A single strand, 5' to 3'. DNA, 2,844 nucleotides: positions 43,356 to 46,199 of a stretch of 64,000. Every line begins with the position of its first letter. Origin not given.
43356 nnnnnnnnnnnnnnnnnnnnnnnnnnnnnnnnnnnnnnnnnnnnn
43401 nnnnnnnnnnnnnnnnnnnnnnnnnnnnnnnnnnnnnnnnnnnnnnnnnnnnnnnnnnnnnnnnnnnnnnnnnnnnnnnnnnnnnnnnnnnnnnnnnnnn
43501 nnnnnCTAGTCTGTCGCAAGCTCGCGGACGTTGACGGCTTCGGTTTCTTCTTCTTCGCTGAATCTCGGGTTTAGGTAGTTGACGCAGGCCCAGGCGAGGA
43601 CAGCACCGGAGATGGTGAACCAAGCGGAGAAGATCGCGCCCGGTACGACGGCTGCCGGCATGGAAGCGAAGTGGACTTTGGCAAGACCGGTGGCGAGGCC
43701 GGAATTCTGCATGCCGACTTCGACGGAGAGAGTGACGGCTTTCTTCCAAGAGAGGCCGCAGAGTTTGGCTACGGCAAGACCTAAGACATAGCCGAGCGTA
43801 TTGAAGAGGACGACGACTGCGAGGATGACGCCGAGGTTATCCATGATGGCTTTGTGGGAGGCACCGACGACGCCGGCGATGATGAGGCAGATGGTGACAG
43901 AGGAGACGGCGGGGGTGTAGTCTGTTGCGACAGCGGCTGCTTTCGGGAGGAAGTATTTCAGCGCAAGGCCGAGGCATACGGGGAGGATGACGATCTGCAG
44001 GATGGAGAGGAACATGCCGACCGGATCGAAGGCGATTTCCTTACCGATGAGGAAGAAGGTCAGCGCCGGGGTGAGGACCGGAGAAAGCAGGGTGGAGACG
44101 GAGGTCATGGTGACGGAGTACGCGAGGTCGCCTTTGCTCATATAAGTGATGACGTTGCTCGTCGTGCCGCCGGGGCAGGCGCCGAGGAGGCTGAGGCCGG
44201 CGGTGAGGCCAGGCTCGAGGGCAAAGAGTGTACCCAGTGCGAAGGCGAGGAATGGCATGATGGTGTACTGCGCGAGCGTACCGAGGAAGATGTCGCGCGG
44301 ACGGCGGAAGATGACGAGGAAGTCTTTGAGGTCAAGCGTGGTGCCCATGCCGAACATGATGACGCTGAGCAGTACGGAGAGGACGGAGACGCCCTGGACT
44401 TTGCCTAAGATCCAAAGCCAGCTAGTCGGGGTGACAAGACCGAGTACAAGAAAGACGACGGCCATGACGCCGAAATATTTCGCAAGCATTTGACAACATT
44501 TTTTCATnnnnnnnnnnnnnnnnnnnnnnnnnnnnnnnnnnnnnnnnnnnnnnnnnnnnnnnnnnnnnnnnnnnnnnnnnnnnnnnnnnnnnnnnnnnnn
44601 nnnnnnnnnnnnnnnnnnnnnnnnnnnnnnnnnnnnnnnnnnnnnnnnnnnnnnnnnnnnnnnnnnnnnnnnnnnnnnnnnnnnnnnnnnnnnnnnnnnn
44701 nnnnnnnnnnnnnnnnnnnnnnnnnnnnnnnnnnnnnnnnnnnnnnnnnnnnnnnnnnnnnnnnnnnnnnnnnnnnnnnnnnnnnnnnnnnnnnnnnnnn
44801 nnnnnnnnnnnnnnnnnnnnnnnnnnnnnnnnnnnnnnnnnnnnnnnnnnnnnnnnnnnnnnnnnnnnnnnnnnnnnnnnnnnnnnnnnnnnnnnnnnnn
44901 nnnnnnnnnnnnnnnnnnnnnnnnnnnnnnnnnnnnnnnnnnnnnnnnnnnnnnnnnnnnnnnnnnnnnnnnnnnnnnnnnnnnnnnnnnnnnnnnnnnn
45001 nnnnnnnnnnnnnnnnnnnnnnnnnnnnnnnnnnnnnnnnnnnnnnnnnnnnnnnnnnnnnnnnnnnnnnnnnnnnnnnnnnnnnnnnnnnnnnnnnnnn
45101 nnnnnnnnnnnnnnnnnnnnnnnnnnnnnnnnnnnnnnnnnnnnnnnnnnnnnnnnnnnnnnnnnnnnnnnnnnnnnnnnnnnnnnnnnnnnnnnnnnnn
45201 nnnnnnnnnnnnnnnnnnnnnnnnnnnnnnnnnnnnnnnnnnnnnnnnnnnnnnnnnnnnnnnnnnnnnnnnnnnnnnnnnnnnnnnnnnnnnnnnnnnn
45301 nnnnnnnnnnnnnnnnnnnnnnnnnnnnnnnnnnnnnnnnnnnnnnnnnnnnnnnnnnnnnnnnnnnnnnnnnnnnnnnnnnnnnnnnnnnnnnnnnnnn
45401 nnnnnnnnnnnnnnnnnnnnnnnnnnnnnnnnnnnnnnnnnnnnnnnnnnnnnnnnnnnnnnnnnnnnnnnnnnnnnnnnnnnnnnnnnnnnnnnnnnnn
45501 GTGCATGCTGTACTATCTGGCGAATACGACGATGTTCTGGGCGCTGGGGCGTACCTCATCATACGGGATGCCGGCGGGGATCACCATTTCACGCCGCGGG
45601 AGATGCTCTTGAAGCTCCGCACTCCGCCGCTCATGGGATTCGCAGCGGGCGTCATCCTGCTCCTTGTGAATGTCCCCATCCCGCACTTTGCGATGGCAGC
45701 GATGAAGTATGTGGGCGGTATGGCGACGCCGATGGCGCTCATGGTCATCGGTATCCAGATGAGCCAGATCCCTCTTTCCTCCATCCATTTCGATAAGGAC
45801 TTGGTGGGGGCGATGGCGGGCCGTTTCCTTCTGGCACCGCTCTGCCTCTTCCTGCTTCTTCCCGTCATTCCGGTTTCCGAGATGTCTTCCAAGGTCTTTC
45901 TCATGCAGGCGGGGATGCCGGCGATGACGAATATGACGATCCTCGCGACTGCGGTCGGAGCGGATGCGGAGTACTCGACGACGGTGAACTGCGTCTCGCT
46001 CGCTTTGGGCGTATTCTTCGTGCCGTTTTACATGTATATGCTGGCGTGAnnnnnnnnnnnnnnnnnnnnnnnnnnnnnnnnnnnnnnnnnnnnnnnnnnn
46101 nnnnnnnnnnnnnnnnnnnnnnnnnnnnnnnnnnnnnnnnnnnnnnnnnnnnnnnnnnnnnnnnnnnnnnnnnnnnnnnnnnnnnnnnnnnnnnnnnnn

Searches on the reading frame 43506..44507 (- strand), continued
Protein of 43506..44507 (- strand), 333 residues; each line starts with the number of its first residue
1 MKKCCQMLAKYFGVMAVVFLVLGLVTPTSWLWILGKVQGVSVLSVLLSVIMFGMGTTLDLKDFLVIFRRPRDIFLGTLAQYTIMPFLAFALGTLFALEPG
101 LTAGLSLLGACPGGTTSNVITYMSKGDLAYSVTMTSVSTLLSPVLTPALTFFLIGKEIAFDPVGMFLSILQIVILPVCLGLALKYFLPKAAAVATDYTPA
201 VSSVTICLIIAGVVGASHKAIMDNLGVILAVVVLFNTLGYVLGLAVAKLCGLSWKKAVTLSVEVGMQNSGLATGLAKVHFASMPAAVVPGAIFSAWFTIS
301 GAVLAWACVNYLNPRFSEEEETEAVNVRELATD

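Call 71: find_homologous_proteins(query=window:43506-44507:-, max_evalue=1e-40)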
Query window:43506-44507:- (333 aa): 7236 proteins with E <= 1e-40 among 8000 candidates; the best 120 are listed.
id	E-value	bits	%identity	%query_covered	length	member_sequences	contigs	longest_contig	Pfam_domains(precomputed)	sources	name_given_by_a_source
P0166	1.9e-195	667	95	100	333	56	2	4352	PF01758.22,PF13593.12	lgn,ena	-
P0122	2.6e-195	666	95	100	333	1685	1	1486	PF01758.22,PF13593.12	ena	-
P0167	9.7e-185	631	93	100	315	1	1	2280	PF01758.22,PF13593.12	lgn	-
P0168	2.5e-182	624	93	100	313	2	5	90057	PF01758.22,PF13593.12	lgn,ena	-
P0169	4.6e-182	623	91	95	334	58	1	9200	PF01758.22,PF13593.12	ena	-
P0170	1.5e-181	621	92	100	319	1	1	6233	PF01758.22,PF13593.12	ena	-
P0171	3.9e-175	600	89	100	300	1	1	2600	PF01758.22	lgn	-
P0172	1.3e-151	523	71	100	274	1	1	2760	PF01758.22,PF13593.12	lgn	-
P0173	2.4e-151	522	70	100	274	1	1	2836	PF01758.22,PF13593.12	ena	-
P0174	3.2e-151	521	72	99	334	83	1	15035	PF01758.22,PF13593.12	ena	-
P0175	1.5e-149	516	72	99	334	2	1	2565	PF01758.22,PF13593.12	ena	-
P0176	2.7e-149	515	72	99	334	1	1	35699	PF01758.22,PF13593.12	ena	-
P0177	6.5e-149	514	72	99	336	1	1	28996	PF01758.22,PF13593.12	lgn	-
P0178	1.4e-148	513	71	99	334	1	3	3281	PF01758.22,PF13593.12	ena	-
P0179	4.4e-147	508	73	97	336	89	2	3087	PF01758.22,PF13593.12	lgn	-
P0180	4.7e-147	508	71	99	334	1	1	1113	PF01758.22,PF13593.12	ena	-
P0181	7.7e-145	500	71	96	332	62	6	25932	PF01758.22,PF13593.12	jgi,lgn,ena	jgi:hypothetical protein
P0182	4.5e-143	495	68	99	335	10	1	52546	PF01758.22,PF13593.12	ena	-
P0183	5.7e-143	494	68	99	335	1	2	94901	PF01758.22,PF13593.12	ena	-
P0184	6.0e-143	494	68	98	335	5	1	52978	PF01758.22,PF13593.12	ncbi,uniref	ncbi:bile acid:sodium symporter family protein [Dialister sp.]|uniref:bile acid:sodium symporter fam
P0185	1.1e-142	493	68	100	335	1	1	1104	PF01758.22,PF13593.12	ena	-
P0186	1.5e-142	493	68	100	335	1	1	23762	PF01758.22,PF13593.12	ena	-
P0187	1.6e-142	493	68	100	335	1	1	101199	PF01758.22,PF13593.12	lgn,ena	-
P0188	2.0e-142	492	68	99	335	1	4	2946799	PF01758.22,PF13593.12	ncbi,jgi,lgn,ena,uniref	ncbi:bile acid:sodium symporter family protein [Dialister sp.]|jgi:bile acid:Na+ symporter, BASS fam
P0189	2.2e-142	492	68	100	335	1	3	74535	PF01758.22,PF13593.12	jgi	jgi:BASS family bile acid:Na+ symporter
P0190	2.3e-142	492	67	100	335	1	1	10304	PF01758.22,PF13593.12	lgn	-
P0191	2.5e-142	492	68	99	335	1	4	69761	PF01758.22,PF13593.12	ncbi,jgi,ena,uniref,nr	ncbi:bile acid:sodium symporter family protein [uncultured Dialister sp.]|jgi:BASS family bile acid:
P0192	2.7e-142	492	68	99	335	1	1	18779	PF01758.22,PF13593.12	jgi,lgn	jgi:BASS family bile acid:Na+ symporter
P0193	4.3e-142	491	97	74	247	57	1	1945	PF01758.22,PF13593.12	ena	-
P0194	5.2e-142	491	67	100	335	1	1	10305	PF01758.22,PF13593.12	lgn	-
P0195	5.7e-142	491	67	100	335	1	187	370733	PF01758.22,PF13593.12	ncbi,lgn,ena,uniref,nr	ncbi:bile acid:sodium symporter family protein [Dialister sp.]|uniref:bile acid:sodium symporter fam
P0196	7.2e-142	491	68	99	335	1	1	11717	PF01758.22,PF13593.12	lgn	-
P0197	1.4e-141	490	69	99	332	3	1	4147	PF01758.22,PF13593.12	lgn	-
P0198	1.4e-141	490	68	99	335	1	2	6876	PF01758.22,PF13593.12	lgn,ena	-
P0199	2.0e-141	489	67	100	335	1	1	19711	PF01758.22,PF13593.12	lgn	-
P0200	2.2e-141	489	67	100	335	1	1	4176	PF01758.22,PF13593.12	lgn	-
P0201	2.3e-141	489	67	100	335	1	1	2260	PF01758.22,PF13593.12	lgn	-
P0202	2.3e-141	489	67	100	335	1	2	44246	PF01758.22,PF13593.12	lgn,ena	-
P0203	3.6e-141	488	67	100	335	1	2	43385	PF01758.22,PF13593.12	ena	-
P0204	3.6e-141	488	67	100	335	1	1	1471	PF01758.22,PF13593.12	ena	-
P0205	3.7e-141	488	67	99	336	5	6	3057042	PF01758.22,PF13593.12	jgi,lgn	jgi:BASS family bile acid:Na+ symporter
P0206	4.4e-141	488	67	100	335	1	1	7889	PF01758.22,PF13593.12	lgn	-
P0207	4.5e-141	488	70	96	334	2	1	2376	PF01758.22,PF13593.12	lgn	-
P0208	4.7e-141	488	67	100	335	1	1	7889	PF01758.22,PF13593.12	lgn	-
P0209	7.6e-141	487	67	100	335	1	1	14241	PF01758.22,PF13593.12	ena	-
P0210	9.1e-141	487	67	100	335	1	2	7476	PF01758.22,PF13593.12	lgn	-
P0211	1.2e-140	487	70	96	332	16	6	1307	PF01758.22,PF13593.12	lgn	-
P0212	2.0e-140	486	68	99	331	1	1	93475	PF01758.22,PF13593.12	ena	-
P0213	2.8e-140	485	69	99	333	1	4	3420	PF01758.22,PF13593.12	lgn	-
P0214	3.4e-140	485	66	100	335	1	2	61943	PF01758.22,PF13593.12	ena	-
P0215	3.7e-140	485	69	99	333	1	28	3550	PF01758.22,PF13593.12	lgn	-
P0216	3.7e-140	485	68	99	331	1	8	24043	PF01758.22,PF13593.12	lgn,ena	-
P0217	3.8e-140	485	69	99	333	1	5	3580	PF01758.22,PF13593.12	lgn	-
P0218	3.8e-140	485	68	99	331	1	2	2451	PF01758.22,PF13593.12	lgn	-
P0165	5.0e-140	485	68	99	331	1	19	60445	PF01758.22,PF13593.12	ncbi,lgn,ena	-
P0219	5.1e-140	485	68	99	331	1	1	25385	PF01758.22,PF13593.12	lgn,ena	-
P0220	7.1e-140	484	68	99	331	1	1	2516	PF01758.22,PF13593.12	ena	-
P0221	7.3e-140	484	68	98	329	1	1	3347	PF01758.22,PF13593.12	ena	-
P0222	9.9e-140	484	68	98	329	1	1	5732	PF01758.22,PF13593.12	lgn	-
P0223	1.0e-139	484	67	100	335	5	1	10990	PF01758.22,PF13593.12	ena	-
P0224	1.2e-139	483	68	99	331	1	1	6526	PF01758.22,PF13593.12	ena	-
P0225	1.3e-139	483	68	98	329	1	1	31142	PF01758.22,PF13593.12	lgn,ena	-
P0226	1.3e-139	483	68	99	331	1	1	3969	PF01758.22,PF13593.12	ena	-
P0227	1.4e-139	483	68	98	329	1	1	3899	PF01758.22,PF13593.12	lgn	-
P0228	1.7e-139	483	69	97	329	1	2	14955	PF01758.22,PF13593.12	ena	-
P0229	2.0e-139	483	69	97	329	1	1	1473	PF01758.22,PF13593.12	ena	-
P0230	2.1e-139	483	68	99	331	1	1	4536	PF01758.22,PF13593.12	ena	-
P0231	2.2e-139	483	68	99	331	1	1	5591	PF01758.22,PF13593.12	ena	-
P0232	2.5e-139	482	68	98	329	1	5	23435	PF01758.22,PF13593.12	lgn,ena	-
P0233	2.7e-139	482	68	99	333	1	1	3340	PF01758.22,PF13593.12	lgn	-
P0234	2.8e-139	482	68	98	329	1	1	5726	PF01758.22,PF13593.12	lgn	-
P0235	3.4e-139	482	68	98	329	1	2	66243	PF01758.22,PF13593.12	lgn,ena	-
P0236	3.5e-139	482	68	99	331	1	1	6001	PF01758.22,PF13593.12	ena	-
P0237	3.5e-139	482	67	100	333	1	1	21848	PF01758.22,PF13593.12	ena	-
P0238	3.5e-139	482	68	98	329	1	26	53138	PF01758.22,PF13593.12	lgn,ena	-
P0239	3.7e-139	482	68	98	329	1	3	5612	PF01758.22,PF13593.12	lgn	-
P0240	3.9e-139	482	67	98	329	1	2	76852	PF01758.22,PF13593.12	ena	-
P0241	4.3e-139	482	68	98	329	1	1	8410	PF01758.22,PF13593.12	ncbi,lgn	-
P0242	6.7e-139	481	68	99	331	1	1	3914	PF01758.22,PF13593.12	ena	-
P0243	7.3e-139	481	68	98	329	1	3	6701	PF01758.22,PF13593.12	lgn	-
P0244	8.2e-139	481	68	98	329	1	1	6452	PF01758.22,PF13593.12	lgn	-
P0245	9.3e-139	480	68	98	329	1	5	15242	PF01758.22,PF13593.12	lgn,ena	-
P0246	9.7e-139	480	67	98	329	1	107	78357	PF01758.22,PF13593.12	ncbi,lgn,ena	-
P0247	1.2e-138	480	68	98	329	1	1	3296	PF01758.22,PF13593.12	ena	-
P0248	1.2e-138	480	68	98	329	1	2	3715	PF01758.22,PF13593.12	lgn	-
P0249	1.4e-138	480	67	98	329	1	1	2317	PF01758.22,PF13593.12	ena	-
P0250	1.4e-138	480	67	99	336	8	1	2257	PF01758.22,PF13593.12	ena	-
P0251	1.6e-138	480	68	98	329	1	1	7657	PF01758.22,PF13593.12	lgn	-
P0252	2.3e-138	479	67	98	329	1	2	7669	PF01758.22,PF13593.12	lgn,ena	-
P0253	2.5e-138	479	65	98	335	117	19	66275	PF03547.24,PF01758.22,PF13593.12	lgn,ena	-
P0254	2.8e-138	479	95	75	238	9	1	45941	PF01758.22,PF13593.12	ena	-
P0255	3.1e-138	479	67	98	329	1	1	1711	PF01758.22,PF13593.12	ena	-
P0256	3.9e-138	478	67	98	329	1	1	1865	PF01758.22,PF13593.12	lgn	-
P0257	4.0e-138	478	67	98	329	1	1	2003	PF01758.22,PF13593.12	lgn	-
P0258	5.3e-138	478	67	98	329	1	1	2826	PF01758.22,PF13593.12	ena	-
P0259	6.1e-138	478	67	98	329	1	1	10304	PF01758.22,PF13593.12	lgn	-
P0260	7.4e-138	477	68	97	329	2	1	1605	PF01758.22,PF13593.12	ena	-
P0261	1.2e-137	477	65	99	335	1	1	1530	PF03547.24,PF01758.22,PF13593.12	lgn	-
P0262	1.7e-137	476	67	98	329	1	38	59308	PF01758.22,PF13593.12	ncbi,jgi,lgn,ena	-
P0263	2.0e-137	476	67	98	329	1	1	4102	PF01758.22,PF13593.12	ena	-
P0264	2.0e-137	476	65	100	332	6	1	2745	PF01758.22,PF13593.12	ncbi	-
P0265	2.1e-137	476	67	98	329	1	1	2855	PF01758.22,PF13593.12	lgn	-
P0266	2.2e-137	476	66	97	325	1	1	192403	PF01758.22,PF13593.12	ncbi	-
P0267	2.6e-137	476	66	99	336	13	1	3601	PF01758.22,PF13593.12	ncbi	-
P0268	3.6e-137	475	66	96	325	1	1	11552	PF01758.22,PF13593.12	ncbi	-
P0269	4.2e-137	475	67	98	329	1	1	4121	PF01758.22,PF13593.12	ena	-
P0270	5.8e-137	475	66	98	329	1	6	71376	PF01758.22,PF13593.12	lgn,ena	-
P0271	8.2e-137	474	68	97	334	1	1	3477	PF01758.22,PF13593.12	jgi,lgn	jgi:BASS family bile acid:Na+ symporter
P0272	1.3e-136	473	66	97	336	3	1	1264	PF01758.22,PF13593.12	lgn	-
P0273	1.9e-136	473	66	97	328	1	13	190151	PF01758.22,PF13593.12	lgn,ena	-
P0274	1.9e-136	473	66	97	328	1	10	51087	PF01758.22,PF13593.12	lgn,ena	-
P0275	5.3e-136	471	66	97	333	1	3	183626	PF01758.22,PF13593.12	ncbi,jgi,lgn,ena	jgi:BASS family bile acid:Na+ symporter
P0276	5.4e-136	471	66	97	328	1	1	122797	PF01758.22,PF13593.12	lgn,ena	-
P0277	8.7e-136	471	66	98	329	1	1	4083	PF01758.22,PF13593.12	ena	-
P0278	9.9e-136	470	66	97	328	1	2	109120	PF01758.22,PF13593.12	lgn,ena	-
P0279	1.4e-135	470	64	100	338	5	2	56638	PF01758.22,PF13593.12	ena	-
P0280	1.5e-135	470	66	98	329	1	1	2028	PF01758.22,PF13593.12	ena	-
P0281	2.7e-135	469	66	97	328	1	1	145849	PF01758.22,PF13593.12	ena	-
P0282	5.8e-135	468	66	98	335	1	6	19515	PF01758.22,PF13593.12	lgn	-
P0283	6.3e-135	468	66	96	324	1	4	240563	PF01758.22,PF13593.12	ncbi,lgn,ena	-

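Call 73: find_encoding_contigs(protein=P0188, flank=10000, max_places=2)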
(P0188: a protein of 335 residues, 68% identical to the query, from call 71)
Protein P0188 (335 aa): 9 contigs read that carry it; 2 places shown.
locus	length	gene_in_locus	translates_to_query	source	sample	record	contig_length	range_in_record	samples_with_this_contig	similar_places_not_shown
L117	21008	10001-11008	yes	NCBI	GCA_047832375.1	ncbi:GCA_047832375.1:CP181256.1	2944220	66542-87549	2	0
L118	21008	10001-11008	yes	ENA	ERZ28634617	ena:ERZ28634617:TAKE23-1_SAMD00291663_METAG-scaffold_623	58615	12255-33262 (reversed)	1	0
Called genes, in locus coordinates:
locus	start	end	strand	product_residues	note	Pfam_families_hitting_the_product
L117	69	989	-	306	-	PF12146:Hydrolase_4 (faint)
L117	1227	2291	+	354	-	PF00465:Fe-ADH, PF13685:Fe-ADH_2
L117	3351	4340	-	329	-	-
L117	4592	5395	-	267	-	PF10021:PARG_cat_microb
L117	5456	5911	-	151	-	PF01451:LMWPc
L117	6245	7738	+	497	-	PF06782:UPF0236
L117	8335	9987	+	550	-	PF00920:ILVD_EDD_N, PF24877:ILV_EDD_C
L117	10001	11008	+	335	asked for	PF13593:SBF_like, PF01758:SBF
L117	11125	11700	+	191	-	-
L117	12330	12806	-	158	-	PF01451:LMWPc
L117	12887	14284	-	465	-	PF01420:Methylase_S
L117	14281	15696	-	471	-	PF12161:HsdM_N (weak), PF02384:N6_Mtase, PF01170:UPF0020, PF07669:Eco57I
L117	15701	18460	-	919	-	PF00270:DEAD, PF04851:ResIII, PF18766:SWI2_SNF2, PF08463:EcoEI_R_C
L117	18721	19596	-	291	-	PF05145:AbrB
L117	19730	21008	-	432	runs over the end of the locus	-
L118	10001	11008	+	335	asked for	PF13593:SBF_like, PF01758:SBF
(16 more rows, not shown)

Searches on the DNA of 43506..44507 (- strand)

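Call 11: search_rna_families(sources=[L001, L002, L003, L004, L005, L006, L007, L008, L009, L010, L011, L012, L013, L014, L015, L016, L017, L019], threshold=gathering)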
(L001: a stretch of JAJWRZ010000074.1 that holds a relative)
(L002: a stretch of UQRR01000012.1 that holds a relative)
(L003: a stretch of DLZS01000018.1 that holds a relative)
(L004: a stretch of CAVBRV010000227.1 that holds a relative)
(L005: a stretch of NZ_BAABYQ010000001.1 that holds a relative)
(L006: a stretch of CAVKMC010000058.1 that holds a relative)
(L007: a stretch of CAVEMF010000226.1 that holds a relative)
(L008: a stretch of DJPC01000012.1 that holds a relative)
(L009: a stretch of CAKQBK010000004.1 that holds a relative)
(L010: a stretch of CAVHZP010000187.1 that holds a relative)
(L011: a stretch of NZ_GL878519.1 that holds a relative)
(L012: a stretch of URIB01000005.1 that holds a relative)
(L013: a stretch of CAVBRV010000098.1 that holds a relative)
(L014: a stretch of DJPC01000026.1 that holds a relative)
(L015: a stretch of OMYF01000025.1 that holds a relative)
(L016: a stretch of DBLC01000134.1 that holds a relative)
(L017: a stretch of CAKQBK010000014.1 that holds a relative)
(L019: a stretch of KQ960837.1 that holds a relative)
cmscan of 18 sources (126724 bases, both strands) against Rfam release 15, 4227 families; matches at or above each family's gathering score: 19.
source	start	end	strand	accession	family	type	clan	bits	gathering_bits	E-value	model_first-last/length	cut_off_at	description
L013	1999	2241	+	RF00230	T-box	Cis-reg; leader;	-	152.2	93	5.2e-34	1-219/219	no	T-box leader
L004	358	598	+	RF00230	T-box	Cis-reg; leader;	-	150.2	93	1.7e-33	1-219/219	no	T-box leader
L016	608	849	+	RF00230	T-box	Cis-reg; leader;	-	150.1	93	1.9e-33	1-219/219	no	T-box leader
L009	3513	3754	+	RF00230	T-box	Cis-reg; leader;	-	149.8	93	2.3e-33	1-219/219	no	T-box leader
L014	1518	1760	+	RF00230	T-box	Cis-reg; leader;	-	147.5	93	8.9e-33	1-219/219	no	T-box leader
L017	1422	1663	+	RF00230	T-box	Cis-reg; leader;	-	146.5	93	1.6e-32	1-219/219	no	T-box leader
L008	3111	3350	+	RF00230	T-box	Cis-reg; leader;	-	141.2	93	3.6e-31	1-219/219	no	T-box leader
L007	2321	2561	+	RF00230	T-box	Cis-reg; leader;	-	140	93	7.3e-31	1-219/219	no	T-box leader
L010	2555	2795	+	RF00230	T-box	Cis-reg; leader;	-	139.9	93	8.1e-31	1-219/219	no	T-box leader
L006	3320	3560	+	RF00230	T-box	Cis-reg; leader;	-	138.2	93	2.2e-30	1-219/219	no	T-box leader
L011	3688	3922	+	RF00230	T-box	Cis-reg; leader;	-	137.5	93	3.4e-30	1-219/219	no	T-box leader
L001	3573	3816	+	RF00230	T-box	Cis-reg; leader;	-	134.4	93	2e-29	1-219/219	no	T-box leader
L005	3573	3815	+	RF00230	T-box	Cis-reg; leader;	-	133.5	93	3.5e-29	1-219/219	no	T-box leader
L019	3636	3865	+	RF00230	T-box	Cis-reg; leader;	-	133.2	93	4.1e-29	1-219/219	no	T-box leader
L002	3574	3816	+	RF00230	T-box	Cis-reg; leader;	-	132.7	93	5.5e-29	1-219/219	no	T-box leader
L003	3574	3816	+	RF00230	T-box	Cis-reg; leader;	-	132.4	93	6.6e-29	1-219/219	no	T-box leader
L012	3611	3840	+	RF00230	T-box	Cis-reg; leader;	-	129.4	93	3.9e-28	1-219/219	no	T-box leader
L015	1937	2174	+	RF00230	T-box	Cis-reg; leader;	-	115.2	93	1.9e-24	1-219/219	no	T-box leader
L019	2707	2778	-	RF00005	tRNA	Gene; tRNA;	CL00001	39.9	29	0.00012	1-71/71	no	tRNA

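Call 59: search_rna_families(sources=[L018, L020, L022, L026, L032, L033, L037, L043, L046, L049, L050, L051, L034, L024, L047, L044], threshold=gathering)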
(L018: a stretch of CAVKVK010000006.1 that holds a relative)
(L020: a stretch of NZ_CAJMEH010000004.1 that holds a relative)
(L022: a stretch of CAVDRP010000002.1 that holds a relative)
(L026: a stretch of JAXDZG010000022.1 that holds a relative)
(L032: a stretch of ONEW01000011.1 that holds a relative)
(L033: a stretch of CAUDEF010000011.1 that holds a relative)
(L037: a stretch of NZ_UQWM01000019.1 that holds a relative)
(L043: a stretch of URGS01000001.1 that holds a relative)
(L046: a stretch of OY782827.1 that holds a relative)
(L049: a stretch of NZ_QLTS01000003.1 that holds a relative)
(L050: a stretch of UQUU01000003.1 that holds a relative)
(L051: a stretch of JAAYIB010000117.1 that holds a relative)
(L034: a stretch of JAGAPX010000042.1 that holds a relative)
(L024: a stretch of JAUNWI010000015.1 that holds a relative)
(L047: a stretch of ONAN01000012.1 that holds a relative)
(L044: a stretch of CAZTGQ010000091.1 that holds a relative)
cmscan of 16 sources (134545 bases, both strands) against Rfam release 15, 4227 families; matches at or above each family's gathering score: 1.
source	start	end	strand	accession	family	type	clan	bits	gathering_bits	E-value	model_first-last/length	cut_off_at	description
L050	5099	5196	+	RF01749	pan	Cis-reg;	-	46.5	36.2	0.00014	1-92/92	no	pan motif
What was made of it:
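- A tandem paralogue in Succiniclasticum sits behind a pan motif RNA (call 59).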

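Call 75: search_rna_families(source=L117, start=7700, end=8400, threshold=evalue, max_evalue=0.01, show_alignments=3)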
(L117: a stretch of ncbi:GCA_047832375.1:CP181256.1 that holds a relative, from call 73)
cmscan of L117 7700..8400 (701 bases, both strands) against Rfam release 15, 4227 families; matches with E-value up to 0.01: 1.
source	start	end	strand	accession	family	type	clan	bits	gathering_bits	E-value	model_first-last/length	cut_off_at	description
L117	8008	8250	+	RF00230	T-box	Cis-reg; leader;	-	137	93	2.4e-32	1-219/219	no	T-box leader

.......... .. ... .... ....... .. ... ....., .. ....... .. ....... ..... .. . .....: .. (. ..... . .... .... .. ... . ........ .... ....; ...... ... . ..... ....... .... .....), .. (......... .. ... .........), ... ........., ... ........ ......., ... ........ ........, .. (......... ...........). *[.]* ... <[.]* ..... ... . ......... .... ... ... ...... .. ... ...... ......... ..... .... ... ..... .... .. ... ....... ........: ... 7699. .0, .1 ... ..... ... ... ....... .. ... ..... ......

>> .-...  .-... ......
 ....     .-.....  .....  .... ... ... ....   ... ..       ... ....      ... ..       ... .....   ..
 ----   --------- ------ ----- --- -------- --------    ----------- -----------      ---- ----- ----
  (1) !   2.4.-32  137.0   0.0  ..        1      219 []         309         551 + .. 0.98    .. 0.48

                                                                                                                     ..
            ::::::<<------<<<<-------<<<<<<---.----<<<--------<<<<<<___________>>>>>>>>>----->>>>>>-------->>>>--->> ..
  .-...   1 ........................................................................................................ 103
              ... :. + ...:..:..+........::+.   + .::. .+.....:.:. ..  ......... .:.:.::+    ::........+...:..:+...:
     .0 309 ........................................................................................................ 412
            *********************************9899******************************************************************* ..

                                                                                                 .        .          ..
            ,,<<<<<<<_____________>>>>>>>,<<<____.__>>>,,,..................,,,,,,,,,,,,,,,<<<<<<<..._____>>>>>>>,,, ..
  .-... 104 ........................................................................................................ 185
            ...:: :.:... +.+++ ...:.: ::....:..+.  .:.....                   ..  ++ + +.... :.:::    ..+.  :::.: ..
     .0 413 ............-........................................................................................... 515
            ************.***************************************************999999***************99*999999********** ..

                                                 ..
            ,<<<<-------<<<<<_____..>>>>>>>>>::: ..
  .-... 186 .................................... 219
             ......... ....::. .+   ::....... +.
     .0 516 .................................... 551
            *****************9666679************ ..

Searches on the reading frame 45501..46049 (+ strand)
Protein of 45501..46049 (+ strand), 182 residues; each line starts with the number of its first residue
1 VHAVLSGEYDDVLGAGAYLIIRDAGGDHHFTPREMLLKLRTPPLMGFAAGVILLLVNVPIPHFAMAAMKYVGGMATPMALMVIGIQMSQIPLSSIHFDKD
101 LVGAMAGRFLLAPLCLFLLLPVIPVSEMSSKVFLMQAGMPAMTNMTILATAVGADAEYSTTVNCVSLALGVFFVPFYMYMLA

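Call 6: search_protein_families(library=pfam, proteins=[window:45501-46049:+])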
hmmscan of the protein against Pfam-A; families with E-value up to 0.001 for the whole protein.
window:45501-46049:+ (182 aa): 1 family
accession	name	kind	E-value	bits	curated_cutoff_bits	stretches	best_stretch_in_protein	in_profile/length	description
PF03547.23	Mem_trans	-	1.1e-14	54.2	25.7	1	35-178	197-343/343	Membrane transport protein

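Call 7: search_protein_families(library=ncbifam, proteins=[window:45501-46049:+])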
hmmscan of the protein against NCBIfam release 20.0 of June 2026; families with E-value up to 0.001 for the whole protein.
window:45501-46049:+ (182 aa): 1 family
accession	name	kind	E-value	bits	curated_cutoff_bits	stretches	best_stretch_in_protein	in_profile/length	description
TIGR00946.1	2a69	subfamily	3.6e-18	65.8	246.05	1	35-181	184-334/336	auxin efflux carrier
